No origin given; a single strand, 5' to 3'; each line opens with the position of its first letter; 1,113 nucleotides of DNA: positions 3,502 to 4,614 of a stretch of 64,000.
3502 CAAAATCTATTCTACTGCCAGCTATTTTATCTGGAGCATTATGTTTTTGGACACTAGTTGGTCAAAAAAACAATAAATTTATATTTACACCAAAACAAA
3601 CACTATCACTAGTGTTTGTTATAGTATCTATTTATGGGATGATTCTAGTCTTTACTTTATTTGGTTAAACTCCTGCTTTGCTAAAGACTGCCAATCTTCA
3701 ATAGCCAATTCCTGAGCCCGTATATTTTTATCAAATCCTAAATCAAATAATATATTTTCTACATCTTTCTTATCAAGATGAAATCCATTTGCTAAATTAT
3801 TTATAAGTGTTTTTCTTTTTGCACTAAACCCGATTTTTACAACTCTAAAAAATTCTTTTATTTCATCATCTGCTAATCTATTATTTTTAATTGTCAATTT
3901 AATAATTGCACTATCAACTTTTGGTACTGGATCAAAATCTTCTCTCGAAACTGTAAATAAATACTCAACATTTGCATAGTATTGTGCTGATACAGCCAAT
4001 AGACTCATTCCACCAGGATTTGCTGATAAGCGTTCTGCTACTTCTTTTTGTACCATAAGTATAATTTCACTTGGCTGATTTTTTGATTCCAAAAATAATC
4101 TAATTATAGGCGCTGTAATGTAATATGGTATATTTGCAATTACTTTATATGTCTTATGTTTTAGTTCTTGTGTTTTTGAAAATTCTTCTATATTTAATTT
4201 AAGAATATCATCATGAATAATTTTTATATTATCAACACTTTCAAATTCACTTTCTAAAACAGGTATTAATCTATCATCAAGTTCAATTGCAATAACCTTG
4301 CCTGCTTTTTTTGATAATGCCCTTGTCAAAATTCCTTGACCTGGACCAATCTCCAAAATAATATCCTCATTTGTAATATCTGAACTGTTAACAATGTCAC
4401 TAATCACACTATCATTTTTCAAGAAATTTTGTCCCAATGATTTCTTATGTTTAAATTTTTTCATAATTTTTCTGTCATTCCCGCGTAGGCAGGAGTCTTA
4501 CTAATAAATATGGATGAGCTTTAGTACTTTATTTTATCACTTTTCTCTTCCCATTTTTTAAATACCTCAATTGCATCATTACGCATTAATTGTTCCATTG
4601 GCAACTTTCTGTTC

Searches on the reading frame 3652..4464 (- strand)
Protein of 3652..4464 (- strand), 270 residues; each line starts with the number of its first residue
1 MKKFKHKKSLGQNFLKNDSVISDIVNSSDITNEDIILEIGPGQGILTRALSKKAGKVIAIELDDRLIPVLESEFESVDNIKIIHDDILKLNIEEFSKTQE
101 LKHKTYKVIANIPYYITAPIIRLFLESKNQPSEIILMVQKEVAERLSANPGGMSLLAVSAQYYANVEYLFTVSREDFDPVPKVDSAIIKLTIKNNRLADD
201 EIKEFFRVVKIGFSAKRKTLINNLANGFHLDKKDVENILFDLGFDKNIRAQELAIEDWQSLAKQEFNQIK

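Call 12: search_protein_families(library=pfam, proteins=[window:3652-4464:-], max_evalue=0.00001)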
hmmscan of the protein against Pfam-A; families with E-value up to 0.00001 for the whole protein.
window:3652-4464:- (270 aa): 1 family
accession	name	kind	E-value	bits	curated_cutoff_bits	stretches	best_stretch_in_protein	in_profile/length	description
PF00398.26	RrnaAD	-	2.2e-62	211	24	1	4-263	2-259/263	Ribosomal RNA adenine dimethylase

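Call 23: find_encoding_contigs(protein=window:3652-4464:-, flank=10000, max_places=3)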
Protein window:3652-4464:- (270 aa): 6 contigs read that carry it; 3 places shown.
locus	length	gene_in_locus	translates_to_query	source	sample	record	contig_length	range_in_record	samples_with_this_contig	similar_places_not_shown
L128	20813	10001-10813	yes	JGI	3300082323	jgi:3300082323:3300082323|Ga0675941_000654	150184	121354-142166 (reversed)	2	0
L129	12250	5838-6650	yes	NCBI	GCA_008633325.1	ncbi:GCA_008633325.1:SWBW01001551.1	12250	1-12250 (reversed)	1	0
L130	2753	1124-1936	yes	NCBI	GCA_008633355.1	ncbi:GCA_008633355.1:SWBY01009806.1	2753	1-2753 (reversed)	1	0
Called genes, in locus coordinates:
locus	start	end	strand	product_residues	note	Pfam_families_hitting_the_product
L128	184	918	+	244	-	PF01978:TrmB, PF03965:Penicillinase_R (faint)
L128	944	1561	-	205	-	PF02545:Maf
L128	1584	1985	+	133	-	PF02021:UPF0102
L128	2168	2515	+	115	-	-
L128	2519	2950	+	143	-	PF01252:Peptidase_A8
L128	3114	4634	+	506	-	PF13541:ChlI, PF00158:Sigma54_activat (weak), PF01078:Mg_chelatase, PF07728:AAA_5, PF00493:MCM, PF13335:Mg_chelatase_C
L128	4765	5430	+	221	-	PF03167:UDG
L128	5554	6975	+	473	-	PF04607:RelA_SpoT (faint)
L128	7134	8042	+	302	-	PF03990:DUF348 (weak), PF07501:G5, PF03330:DPBB_1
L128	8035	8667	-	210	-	PF00702:Hydrolase, PF03031:NIF (faint), PF13419:HAD_2, PF13242:Hydrolase_like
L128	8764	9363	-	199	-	-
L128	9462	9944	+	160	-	PF00383:dCMP_cyt_deam_1, PF14437:MafB19-deam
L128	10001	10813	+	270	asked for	PF00398:RrnaAD, PF13649:Methyltransf_25 (faint)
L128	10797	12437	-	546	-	PF01040:UbiA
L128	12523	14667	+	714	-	PF00580:UvrD-helicase, PF01443:Viral_helicase1 (faint), PF13086:AAA_11 (weak), PF13245:AAA_19, PF13604:AAA_30 (faint), PF13361:UvrD_C, PF13538:UvrD_C_2, PF21196:PcrA_UvrD_tudor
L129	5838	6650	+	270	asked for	PF00398:RrnaAD, PF13649:Methyltransf_25 (faint)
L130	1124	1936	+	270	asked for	PF00398:RrnaAD, PF13649:Methyltransf_25 (faint)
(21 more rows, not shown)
